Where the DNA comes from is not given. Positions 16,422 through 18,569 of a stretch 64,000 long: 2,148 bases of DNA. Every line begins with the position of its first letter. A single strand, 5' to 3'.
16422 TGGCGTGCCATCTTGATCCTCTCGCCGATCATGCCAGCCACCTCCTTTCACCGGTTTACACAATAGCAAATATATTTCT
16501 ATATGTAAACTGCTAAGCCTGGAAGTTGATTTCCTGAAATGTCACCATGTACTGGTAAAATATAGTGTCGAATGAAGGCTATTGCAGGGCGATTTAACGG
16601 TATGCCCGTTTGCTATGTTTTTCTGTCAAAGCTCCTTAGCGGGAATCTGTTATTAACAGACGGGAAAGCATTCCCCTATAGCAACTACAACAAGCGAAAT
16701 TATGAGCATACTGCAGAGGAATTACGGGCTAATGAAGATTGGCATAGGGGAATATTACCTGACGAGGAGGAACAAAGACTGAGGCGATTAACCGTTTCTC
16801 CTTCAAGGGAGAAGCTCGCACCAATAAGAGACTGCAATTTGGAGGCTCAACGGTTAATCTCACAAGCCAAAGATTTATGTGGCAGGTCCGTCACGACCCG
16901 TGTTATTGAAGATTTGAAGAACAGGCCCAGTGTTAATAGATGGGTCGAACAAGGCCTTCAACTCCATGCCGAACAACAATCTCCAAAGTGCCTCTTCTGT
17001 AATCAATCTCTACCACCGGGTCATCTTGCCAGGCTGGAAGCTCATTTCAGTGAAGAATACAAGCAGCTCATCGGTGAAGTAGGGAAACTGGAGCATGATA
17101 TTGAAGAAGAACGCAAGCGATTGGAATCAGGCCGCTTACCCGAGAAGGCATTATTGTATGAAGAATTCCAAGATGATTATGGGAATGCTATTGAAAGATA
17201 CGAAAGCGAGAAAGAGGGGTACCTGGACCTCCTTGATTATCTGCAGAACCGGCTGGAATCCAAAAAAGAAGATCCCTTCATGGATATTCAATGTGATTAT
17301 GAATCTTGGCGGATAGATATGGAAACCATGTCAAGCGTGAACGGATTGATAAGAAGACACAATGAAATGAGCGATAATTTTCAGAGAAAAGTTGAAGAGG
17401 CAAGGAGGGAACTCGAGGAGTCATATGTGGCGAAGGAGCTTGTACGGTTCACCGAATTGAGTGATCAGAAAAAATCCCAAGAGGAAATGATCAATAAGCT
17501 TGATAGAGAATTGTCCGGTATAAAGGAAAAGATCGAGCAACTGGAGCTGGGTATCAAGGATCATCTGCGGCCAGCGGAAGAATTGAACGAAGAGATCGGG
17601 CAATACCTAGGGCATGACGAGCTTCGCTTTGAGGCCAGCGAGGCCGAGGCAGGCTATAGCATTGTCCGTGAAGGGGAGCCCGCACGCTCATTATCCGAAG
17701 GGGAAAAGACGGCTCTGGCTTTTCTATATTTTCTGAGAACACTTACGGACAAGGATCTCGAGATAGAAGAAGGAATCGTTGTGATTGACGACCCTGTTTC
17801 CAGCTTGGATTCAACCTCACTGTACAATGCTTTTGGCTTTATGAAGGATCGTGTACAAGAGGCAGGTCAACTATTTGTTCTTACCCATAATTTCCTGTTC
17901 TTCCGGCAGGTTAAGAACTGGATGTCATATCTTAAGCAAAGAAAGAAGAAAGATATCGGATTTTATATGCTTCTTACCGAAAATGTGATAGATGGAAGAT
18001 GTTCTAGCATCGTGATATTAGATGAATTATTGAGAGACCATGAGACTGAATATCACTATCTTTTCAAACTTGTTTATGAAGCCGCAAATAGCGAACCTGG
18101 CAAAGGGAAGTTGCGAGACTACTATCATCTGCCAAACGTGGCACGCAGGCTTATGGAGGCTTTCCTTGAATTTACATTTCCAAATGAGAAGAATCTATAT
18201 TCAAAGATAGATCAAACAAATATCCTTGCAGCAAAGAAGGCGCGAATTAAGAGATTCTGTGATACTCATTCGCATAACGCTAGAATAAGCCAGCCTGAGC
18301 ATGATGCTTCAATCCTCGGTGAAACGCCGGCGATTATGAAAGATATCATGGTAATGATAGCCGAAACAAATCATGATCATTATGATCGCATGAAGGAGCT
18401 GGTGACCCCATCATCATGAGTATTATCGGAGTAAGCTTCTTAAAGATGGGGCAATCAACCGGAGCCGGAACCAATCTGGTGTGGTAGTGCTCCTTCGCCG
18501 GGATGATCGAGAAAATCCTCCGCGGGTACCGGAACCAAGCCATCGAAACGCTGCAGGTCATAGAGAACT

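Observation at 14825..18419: Lower-GC island with a fused HTH-ImmA/IrrE protease gene, a PIN nuclease and a decapitated PrrC/RloC-like ATPase: remnant of a defence locus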

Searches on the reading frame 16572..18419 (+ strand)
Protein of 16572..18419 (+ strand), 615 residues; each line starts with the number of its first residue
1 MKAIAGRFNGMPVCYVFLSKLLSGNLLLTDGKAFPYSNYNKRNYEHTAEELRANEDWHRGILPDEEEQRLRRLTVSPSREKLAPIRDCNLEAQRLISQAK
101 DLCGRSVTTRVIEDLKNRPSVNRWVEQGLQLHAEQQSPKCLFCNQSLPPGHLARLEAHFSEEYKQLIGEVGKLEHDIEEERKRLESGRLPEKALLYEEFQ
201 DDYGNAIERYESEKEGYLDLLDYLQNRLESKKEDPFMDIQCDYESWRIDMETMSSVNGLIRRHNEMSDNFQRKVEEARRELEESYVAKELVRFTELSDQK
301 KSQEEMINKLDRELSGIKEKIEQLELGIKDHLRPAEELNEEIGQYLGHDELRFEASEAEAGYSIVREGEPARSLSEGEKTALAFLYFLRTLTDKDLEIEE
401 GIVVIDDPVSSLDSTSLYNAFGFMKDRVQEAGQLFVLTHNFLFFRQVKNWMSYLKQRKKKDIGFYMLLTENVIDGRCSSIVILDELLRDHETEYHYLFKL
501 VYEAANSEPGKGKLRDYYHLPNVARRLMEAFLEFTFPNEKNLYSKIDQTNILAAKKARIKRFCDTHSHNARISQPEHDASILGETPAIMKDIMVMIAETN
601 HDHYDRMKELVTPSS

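Call 3: search_protein_families(library=pfam, proteins=[window:16572-18419:+], max_evalue=0.1)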
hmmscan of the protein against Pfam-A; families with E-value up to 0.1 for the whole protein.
window:16572-18419:+ (615 aa): 3 families
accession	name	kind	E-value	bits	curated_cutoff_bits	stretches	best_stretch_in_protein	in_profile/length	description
PF13166.12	AAA_13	-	6.4e-119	399.1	36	1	33-593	152-712/713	AAA domain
PF13304.12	AAA_21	-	1.5e-05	25.7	27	1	368-440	232-299/304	AAA domain, putative AbiEii toxin, Type IV TA system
PF11439.13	T3SchapCesA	-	0.047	14.3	29.1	1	292-375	8-92/95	Type III secretion system filament chaperone CesA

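Call 4: search_protein_families(library=padloc, proteins=[window:16572-18419:+], max_evalue=0.1)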
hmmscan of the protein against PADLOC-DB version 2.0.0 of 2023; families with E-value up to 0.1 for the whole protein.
window:16572-18419:+ (615 aa): 17 families
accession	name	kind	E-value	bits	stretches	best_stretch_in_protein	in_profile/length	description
PDLC04894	PDC-S06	-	2e-193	642.9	1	34-610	167-737/740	-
PDLC04887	PDC-S06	-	4.1e-95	318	1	34-609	195-781/790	-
PDLC04896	PDC-S06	-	1.5e-72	243.4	1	74-607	200-727/732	-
PDLC04897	PDC-S06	-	1.3e-62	210.5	1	37-603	156-718/727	-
PDLC04890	PDC-S06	-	6.9e-46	155.1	1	112-608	236-722/732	-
PDLC04886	PDC-S06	-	1.8e-45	154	1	103-608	226-722/727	-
PDLC04898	PDC-S06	-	3.6e-19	66.6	1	120-445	269-612/752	-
PDLC04895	PDC-S06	-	3.4e-16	56.9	2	369-548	557-728/784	-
PDLC03859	LmuB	-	1.3e-13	49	1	95-471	291-607/611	-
PDLC05023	PDC-S46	-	9.2e-11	39.1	1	253-454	291-495/719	-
PDLC02360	PrrC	-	1.2e-08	32.4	1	374-596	142-340/372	PrrC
PDLC04891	PDC-S06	-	2.5e-07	27.5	1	374-452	623-697/858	-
PDLC04888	PDC-S06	-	5.2e-07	26.2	1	373-475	623-720/851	-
PDLC02980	AriA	-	7.5e-07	27.4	1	368-440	232-299/304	-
PDLC04889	PDC-S06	-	1.4e-05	21.9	1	273-441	307-483/693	-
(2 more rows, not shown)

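Call 5: search_protein_families(library=ncbifam, proteins=[window:16572-18419:+], max_evalue=0.1)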
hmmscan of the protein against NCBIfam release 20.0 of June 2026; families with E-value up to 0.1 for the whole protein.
window:16572-18419:+ (615 aa): 7 families
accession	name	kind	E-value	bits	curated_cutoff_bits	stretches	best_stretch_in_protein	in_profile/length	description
NF007908.0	PRK10619.1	equivalog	0.00098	18.4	466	1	394-462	165-233/257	histidine ABC transporter ATP-binding protein HisP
NF010061.0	PRK13538.1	equivalog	0.0075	15.8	195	1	326-446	87-198/211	cytochrome c biogenesis heme-transporting ATPase CcmA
NF007027.0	PRK09493.1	equivalog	0.02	14.2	379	1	395-458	150-213/240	glutamine ABC transporter ATP-binding protein GlnQ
NF001421.0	PRK00295.1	equivalog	0.028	14.6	95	0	292-344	6-58/68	hypothetical protein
TIGR02169.1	SMC_prok_A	equivalog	0.028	12.1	729.4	1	163-344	708-894/1165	chromosome segregation protein SMC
NF010068.0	PRK13548.1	equivalog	0.046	12.8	261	1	372-440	136-202/261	heme ABC transporter ATP-binding protein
NF008428.0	PRK11264.1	equivalog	0.051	12.8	406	1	394-457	157-220/250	L-cystine ABC transporter ATP-binding protein TcyN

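Call 11: find_homologous_proteins(query=window:16572-18419:+)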
Query window:16572-18419:+ (615 aa): 1891 proteins with E <= 0.001 among 8000 candidates; the best 120 are listed.
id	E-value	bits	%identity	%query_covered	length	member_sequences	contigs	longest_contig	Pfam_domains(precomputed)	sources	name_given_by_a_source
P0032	0.0e+0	1362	100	98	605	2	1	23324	PF13166.13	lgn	-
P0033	9.0e-159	548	45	95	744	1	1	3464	PF13166.13,PF13304.13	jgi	-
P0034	3.4e-156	539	45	98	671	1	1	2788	PF13166.13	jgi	-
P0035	7.0e-155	535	44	96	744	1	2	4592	PF02463.26,PF13166.13,PF13304.13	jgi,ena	-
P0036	4.5e-151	523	46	90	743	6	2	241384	PF13166.13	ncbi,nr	ncbi:MAG TPA: AAA family ATPase [Candidatus Bipolaricaulis anaerobius]|nr:AAA family ATPase [Candida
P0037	6.1e-147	509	43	96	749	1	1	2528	PF13166.13,PF13304.13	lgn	-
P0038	2.6e-146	507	43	96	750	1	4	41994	PF13166.13,PF13304.13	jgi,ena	-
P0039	1.4e-145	504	42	96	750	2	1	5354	PF13166.13,PF13304.13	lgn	-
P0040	1.5e-145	504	43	96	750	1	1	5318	PF02463.26,PF13166.13,PF13304.13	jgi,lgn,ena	-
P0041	1.6e-145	504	44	95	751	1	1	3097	PF13166.13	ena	-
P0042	4.2e-145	503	43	96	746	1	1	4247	PF02463.26,PF13166.13,PF13304.13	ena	-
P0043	1.4e-144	501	42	94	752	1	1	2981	PF13166.13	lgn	-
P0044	3.7e-144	500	42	96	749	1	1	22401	PF13166.13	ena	-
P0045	5.3e-144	499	43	96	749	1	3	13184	PF13166.13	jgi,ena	-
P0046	7.0e-144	499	44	93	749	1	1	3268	PF13166.13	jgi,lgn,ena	-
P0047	1.5e-143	498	42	97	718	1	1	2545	PF13166.13,PF13304.13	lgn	-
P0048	1.1e-142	495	43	95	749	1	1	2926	PF13166.13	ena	-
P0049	1.4e-142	495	43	95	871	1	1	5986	PF13166.13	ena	-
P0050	1.4e-142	494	42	96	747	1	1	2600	PF13166.13,PF13304.13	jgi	-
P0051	2.2e-142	494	42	97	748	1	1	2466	PF02463.26,PF13166.13,PF13304.13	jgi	jgi:wobble nucleotide-excising tRNase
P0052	2.8e-142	493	42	96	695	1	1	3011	PF13166.13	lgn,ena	-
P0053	2.8e-142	493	42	96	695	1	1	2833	PF13166.13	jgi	-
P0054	6.0e-142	492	43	96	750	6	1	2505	PF13166.13,PF13304.13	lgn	-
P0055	6.7e-142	492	44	94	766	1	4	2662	PF13166.13,PF13304.13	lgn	-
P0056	2.3e-141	491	42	96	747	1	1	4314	PF13166.13,PF13304.13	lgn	-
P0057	8.2e-141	489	43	95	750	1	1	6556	PF13166.13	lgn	-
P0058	2.0e-140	487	42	96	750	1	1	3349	PF13166.13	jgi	-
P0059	8.1e-140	485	43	97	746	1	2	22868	PF13166.13,PF13304.13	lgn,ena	-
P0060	9.6e-140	485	41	96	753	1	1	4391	PF02463.26,PF13166.13,PF13304.13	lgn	-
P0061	1.1e-139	485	42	98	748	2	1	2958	PF13166.13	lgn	-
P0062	1.9e-139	484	41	97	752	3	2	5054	PF13166.13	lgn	-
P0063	2.2e-139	484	43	94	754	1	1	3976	PF00005.34,PF13166.13,PF13304.13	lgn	-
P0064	2.6e-139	484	43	96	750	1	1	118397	PF13166.13,PF13304.13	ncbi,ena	-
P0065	4.0e-139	483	40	95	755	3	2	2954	PF13166.13,PF13304.13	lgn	-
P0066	1.6e-138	481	42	96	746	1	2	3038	PF13166.13,PF13304.13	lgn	-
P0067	1.7e-138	481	40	95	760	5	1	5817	PF13166.13,PF13304.13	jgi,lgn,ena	-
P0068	3.4e-138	480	39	85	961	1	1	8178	PF02463.26,PF13166.13,PF13304.13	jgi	jgi:wobble nucleotide-excising tRNase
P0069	1.0e-136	475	43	94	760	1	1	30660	PF13851.12,PF13175.13,PF13166.13,PF13304.13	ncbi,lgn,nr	ncbi:MAG: AAA family ATPase [Firmicutes bacterium]|nr:AAA family ATPase [Bacillota bacterium]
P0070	3.0e-136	474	41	94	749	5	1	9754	PF13166.13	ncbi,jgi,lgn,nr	ncbi:MAG: hypothetical protein FJ240_11230 [Nitrospira sp.]|nr:hypothetical protein [Nitrospira sp.]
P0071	6.7e-136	472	39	95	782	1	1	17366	PF13166.13,PF13304.13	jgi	jgi:wobble nucleotide-excising tRNase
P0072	9.7e-136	472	43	96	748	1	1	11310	PF13166.13,PF13304.13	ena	-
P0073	1.8e-135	471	42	96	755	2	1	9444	PF13166.13,PF13304.13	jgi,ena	-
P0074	1.9e-135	471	42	94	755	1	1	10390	PF13166.13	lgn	-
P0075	3.3e-135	470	42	95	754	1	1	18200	PF13166.13,PF13304.13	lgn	-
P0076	1.0e-134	469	40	96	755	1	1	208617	PF13166.13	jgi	jgi:wobble nucleotide-excising tRNase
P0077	1.3e-134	468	42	96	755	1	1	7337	PF13166.13,PF13304.13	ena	-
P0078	1.8e-134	468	42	95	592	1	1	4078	PF13166.13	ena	-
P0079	2.7e-134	467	41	96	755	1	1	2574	PF13166.13,PF13304.13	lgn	-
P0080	5.2e-134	466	41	96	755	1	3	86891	PF13166.13,PF13304.13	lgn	-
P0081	5.3e-134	466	41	96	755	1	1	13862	PF13166.13,PF13304.13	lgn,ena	-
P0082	1.4e-133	465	43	89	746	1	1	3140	PF02463.26,PF13166.13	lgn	-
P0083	1.6e-133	465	41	96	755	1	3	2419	PF13166.13,PF13304.13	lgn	-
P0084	1.8e-133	464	42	96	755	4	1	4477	PF13166.13,PF13304.13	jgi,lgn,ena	-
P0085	1.9e-133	464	41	96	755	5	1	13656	PF13166.13,PF13304.13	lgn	-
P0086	2.0e-133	464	43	94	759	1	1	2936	PF13166.13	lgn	-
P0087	2.1e-133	464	41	95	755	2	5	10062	PF13166.13,PF13304.13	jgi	-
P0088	3.4e-133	464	42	96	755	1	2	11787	PF13166.13,PF13304.13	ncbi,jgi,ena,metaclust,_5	metaclust:\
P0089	3.5e-133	463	42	96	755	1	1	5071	PF13166.13,PF13304.13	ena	-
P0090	7.1e-133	462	40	94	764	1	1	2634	PF13166.13,PF13304.13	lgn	-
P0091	7.3e-133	462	40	96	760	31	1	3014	PF00005.34,PF13175.13,PF13166.13,PF13304.13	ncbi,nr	ncbi:MAG: AAA family ATPase [Deltaproteobacteria bacterium]|nr:AAA family ATPase [Deltaproteobacteri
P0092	7.3e-133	462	41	96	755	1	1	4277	PF13166.13,PF13304.13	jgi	-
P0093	7.3e-133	462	41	96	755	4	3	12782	PF13166.13,PF13304.13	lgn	-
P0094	8.4e-133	462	43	85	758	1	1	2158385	PF13166.13,PF13304.13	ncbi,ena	-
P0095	8.5e-133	462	41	96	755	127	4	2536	PF13166.13,PF13304.13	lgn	-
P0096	1.0e-132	462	41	96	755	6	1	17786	PF13166.13,PF13304.13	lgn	-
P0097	1.1e-132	462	41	96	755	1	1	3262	PF13166.13,PF13304.13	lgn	-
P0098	1.3e-132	462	41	96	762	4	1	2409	PF13166.13,PF13304.13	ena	-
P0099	1.8e-132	461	40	94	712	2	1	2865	PF13166.13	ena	-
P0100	2.2e-132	461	41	96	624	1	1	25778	PF13166.13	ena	-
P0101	2.4e-132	461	40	94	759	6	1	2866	PF13175.13,PF13166.13,PF13304.13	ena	-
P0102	3.2e-132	460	40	94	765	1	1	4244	PF02463.26,PF13166.13,PF13304.13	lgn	-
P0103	4.9e-132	460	42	96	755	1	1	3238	PF13166.13,PF13304.13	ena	-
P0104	1.1e-131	459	41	96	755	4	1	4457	PF13166.13,PF13304.13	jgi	-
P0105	1.2e-131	458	41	95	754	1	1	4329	PF13166.13,PF13304.13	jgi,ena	-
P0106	1.5e-131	458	40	96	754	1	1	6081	PF13166.13,PF13304.13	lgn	-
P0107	1.6e-131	458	40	94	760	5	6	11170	PF02463.26,PF13166.13,PF13304.13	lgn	-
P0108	1.7e-131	458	42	96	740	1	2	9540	PF13166.13,PF13304.13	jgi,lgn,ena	-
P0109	2.1e-131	458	41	95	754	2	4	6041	PF13166.13,PF13304.13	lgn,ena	-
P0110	2.1e-131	458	41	97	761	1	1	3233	PF13175.13,PF02463.26,PF13166.13,PF13304.13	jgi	-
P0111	2.2e-131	458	40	94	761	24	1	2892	PF13175.13,PF02463.26,PF13166.13,PF13304.13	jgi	-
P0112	2.2e-131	458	41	96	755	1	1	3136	PF13166.13,PF13304.13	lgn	-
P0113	2.3e-131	457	41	94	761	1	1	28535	PF13166.13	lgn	-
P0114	2.5e-131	457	41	96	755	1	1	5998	PF13166.13,PF13304.13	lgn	-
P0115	2.7e-131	457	42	96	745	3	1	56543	PF13166.13,PF13304.13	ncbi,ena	-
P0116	2.8e-131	457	41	96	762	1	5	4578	PF13166.13,PF13304.13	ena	-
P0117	2.8e-131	457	40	94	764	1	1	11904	PF13166.13,PF13304.13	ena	-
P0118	3.0e-131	457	41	94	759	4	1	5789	PF13175.13,PF02463.26,PF13166.13,PF13304.13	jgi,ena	-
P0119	3.4e-131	457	42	94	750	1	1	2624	PF13175.13,PF13166.13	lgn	-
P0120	7.3e-131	456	39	96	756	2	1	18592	PF13175.13,PF13476.13,PF02463.26,PF13166.13,PF13304.13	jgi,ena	-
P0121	8.0e-131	456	41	96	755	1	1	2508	PF13166.13,PF13304.13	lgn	-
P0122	8.1e-131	456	40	94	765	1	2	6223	PF13175.13,PF02463.26,PF13166.13,PF13304.13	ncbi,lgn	-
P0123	9.6e-131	455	41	96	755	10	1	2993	PF13166.13,PF13304.13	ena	-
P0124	1.1e-130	455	40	96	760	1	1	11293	PF00005.34,PF13175.13,PF13166.13,PF13304.13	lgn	-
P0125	1.2e-130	455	41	95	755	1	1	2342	PF13166.13,PF13304.13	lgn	-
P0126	1.4e-130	455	40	94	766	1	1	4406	PF08385.18,PF02463.26,PF13166.13,PF13304.13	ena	-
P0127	1.8e-130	455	40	96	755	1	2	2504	PF13166.13,PF13304.13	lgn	-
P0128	2.3e-130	454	41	96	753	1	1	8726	PF13166.13,PF13304.13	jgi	jgi:wobble nucleotide-excising tRNase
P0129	2.3e-130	454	40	96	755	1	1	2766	PF13166.13,PF13304.13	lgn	-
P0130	2.5e-130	454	39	95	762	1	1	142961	PF02463.26,PF13166.13,PF13304.13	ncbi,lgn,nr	ncbi:MAG: AAA family ATPase [Myxococcales bacterium]|nr:AAA family ATPase [Myxococcales bacterium]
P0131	2.9e-130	454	41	96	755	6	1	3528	PF13166.13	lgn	-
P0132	4.1e-130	453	42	96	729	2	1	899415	PF13166.13,PF13304.13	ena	-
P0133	6.7e-130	453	38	100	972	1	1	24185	PF02384.23,PF13166.13,PF12161.15,PF13304.13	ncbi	-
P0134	7.6e-130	452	40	96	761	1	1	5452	PF02463.26,PF13166.13,PF13304.13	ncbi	-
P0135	8.8e-130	452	40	94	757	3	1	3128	PF13166.13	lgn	-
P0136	9.9e-130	452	40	96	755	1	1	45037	PF13166.13,PF13304.13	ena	-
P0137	1.2e-129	452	41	94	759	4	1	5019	PF13175.13,PF02463.26,PF13166.13,PF13304.13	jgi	-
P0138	1.4e-129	452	41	96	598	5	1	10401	PF13166.13,PF13304.13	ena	-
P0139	1.9e-129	451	40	96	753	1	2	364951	PF02463.26,PF13166.13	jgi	jgi:wobble nucleotide-excising tRNase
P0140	2.1e-129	451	38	94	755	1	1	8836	PF13166.13,PF13304.13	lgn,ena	-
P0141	2.1e-129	451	38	94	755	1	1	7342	PF13166.13,PF13304.13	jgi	-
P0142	2.1e-129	451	38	94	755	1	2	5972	PF13166.13,PF13304.13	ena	-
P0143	2.1e-129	451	38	94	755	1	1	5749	PF13166.13,PF13304.13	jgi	-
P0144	2.3e-129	451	40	95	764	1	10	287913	PF02463.26,PF13166.13,PF13304.13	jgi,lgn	jgi:wobble nucleotide-excising tRNase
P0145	2.6e-129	451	41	96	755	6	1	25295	PF13166.13,PF13304.13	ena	-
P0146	2.6e-129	451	41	94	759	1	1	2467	PF13166.13,PF13304.13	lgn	-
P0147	2.8e-129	451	40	96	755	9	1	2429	PF13166.13,PF13304.13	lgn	-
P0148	3.6e-129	450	40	96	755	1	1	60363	PF13166.13,PF13304.13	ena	-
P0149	3.8e-129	450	40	96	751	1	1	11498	PF13166.13,PF13304.13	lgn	-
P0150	6.0e-129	449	40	96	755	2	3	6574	PF13166.13,PF13304.13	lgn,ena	-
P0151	6.3e-129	449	38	96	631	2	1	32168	PF13166.13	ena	-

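Call 13: find_encoding_contigs(protein=P0032, flank=10000, max_places=4)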
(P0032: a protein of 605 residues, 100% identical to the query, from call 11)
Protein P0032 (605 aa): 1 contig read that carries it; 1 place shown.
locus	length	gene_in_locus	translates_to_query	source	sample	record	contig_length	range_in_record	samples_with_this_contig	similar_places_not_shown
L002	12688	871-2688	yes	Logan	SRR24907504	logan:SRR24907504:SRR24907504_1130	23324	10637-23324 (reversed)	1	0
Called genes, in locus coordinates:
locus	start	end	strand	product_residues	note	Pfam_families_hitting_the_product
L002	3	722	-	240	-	?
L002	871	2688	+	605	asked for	PF13166:AAA_13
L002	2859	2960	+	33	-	-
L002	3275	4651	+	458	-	PF01943:Polysacc_synt, PF13440:Polysacc_synt_3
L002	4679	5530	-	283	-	-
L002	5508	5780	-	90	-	-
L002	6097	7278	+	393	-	PF00108:Thiolase_N, PF02803:Thiolase_C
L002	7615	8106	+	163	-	-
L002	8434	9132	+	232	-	PF00072:Response_reg, PF00486:Trans_reg_C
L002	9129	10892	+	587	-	PF00672:HAMP (weak), PF00989:PAS, PF08448:PAS_4, PF13188:PAS_8, PF13426:PAS_9, PF00512:HisKA, PF02518:HATPase_c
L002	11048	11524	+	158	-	PF02518:HATPase_c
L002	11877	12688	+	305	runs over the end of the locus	PF12849:PBP_like_2, PF12727:PBP_like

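Call 33: find_encoding_contigs(protein=P0036, flank=6000, max_places=2)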
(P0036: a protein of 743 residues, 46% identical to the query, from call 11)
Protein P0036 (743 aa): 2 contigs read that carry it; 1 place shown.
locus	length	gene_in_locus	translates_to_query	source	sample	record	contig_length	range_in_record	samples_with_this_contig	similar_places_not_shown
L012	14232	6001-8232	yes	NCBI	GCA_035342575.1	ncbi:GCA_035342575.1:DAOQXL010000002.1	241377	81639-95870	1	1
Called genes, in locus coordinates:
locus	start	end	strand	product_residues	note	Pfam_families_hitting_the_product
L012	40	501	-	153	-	PF06695:Sm_multidrug_ex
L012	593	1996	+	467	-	PF00133:tRNA-synt_1 (faint), PF01406:tRNA-synt_1e, PF09334:tRNA-synt_1g (weak), PF09190:DALR_2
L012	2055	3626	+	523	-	PF12161:HsdM_N, PF02384:N6_Mtase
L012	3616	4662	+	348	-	PF17761:DUF1016_N, PF06250:YhcG_C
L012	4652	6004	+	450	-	PF01420:Methylase_S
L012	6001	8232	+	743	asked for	PF13166:AAA_13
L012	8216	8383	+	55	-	-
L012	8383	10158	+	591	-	PF03235:GmrSD_N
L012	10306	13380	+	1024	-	PF04313:HSDR_N, PF04851:ResIII, PF18766:SWI2_SNF2, PF22679:T1R_D3-like, PF11867:T1RH-like_C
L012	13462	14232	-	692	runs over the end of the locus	PF00664:ABC_membrane, PF00005:ABC_tran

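Call 34: find_encoding_contigs(protein=P0038, flank=6000, max_places=3)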
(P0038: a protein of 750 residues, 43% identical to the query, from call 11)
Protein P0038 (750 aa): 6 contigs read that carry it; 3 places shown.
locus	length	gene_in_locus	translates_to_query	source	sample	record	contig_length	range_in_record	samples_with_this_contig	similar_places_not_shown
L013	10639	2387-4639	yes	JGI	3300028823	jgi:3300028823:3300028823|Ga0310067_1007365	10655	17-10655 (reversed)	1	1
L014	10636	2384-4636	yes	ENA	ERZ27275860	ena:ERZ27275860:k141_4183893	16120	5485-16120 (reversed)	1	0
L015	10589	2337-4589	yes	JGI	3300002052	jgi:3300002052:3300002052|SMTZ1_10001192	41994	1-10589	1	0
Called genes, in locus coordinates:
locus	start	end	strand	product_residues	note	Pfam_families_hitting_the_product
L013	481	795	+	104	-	PF07238:PilZ (weak)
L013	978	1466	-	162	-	-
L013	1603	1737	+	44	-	-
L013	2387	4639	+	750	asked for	PF13166:AAA_13, PF13304:AAA_21 (faint)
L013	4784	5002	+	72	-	-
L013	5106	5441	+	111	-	PF12675:DUF3795 (weak)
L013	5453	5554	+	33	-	-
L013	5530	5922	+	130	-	PF12092:DUF3568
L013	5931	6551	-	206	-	PF02525:Flavodoxin_2, PF03358:FMN_red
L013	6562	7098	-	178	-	-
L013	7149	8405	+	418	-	PF05048:NosD (weak), PF13229:Beta_helix, PF05048:NosD, PF13229:Beta_helix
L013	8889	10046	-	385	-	PF01979:Amidohydro_1, PF07969:Amidohydro_3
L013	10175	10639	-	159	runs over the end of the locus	?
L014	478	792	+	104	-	PF07238:PilZ (weak)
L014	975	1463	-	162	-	-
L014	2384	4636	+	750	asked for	PF13166:AAA_13, PF13304:AAA_21 (faint)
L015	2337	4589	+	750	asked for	PF13166:AAA_13, PF13304:AAA_21 (faint)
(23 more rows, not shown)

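Call 36: find_encoding_contigs(protein=P0138, flank=5000, max_places=3)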
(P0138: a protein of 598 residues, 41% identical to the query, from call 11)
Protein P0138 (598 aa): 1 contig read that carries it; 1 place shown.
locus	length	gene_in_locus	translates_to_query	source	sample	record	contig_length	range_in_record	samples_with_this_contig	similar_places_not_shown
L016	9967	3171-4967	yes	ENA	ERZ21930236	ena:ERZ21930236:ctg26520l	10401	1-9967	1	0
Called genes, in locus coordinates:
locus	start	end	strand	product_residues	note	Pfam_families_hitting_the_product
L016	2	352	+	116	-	?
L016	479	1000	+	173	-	PF00271:Helicase_C (faint)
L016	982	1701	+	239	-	-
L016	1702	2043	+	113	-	-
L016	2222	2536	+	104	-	-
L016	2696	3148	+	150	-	PF13166:AAA_13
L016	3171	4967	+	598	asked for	PF13166:AAA_13, PF13304:AAA_21 (weak)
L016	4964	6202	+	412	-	PF00149:Metallophos, PF12850:Metallophos_2 (faint), PF12320:SbcD_C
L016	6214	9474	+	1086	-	PF13476:AAA_23, PF13555:AAA_29 (weak), PF13558:SbcC_Walker_B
